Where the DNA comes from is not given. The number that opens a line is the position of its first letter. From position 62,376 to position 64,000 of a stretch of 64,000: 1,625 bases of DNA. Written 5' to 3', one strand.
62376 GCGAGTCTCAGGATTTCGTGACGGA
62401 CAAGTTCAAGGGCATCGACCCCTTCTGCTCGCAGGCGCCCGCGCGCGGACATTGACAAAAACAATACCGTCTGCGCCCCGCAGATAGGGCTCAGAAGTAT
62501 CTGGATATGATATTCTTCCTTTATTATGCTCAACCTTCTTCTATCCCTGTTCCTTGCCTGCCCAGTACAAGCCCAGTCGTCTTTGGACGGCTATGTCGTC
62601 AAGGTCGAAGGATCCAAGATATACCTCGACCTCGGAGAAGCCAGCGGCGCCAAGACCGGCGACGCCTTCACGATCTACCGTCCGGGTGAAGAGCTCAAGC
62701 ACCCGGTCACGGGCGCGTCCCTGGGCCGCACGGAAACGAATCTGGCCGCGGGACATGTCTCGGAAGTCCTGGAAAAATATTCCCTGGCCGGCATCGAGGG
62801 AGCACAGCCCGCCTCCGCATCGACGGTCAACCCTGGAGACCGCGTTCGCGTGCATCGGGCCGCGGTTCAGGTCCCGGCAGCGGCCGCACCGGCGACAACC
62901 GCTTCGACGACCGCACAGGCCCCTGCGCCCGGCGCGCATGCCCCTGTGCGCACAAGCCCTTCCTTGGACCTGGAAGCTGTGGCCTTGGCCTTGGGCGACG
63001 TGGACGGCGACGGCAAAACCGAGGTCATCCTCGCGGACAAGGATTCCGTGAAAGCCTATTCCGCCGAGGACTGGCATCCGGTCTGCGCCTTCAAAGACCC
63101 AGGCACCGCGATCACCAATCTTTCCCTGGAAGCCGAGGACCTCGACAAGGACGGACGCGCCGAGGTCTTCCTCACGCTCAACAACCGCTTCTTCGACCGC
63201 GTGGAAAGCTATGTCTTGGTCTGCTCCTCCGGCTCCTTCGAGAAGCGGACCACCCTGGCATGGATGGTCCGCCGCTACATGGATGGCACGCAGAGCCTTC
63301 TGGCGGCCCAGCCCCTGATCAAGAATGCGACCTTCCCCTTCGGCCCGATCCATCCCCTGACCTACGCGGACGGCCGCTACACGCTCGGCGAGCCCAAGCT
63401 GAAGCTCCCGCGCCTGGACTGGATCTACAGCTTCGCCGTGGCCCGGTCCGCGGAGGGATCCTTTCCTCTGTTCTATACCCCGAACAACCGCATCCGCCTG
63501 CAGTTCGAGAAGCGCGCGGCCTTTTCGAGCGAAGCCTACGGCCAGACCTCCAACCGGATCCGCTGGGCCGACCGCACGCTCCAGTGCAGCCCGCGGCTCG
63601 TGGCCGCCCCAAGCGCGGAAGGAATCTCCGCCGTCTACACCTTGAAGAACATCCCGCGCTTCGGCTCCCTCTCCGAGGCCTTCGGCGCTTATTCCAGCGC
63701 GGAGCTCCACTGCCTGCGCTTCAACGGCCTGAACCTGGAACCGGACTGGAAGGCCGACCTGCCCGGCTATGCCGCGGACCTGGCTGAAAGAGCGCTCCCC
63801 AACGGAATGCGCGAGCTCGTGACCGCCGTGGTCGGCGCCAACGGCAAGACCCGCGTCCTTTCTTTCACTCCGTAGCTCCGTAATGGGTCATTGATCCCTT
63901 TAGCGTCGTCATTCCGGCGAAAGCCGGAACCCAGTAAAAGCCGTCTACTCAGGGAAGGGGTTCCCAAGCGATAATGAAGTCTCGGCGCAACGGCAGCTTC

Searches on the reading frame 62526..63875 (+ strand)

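Call 64: search_protein_families(library=pfam, proteins=[window:62526-63875:+], max_evalue=0.0001)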
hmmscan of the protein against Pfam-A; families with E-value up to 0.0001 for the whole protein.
window:62526-63875:+ (449 aa): 1 family
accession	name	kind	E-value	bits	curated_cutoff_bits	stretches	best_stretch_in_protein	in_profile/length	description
PF13517.12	FG-GAP_3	-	1.3e-06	29.3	26.9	1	158-215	1-60/61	FG-GAP-like repeat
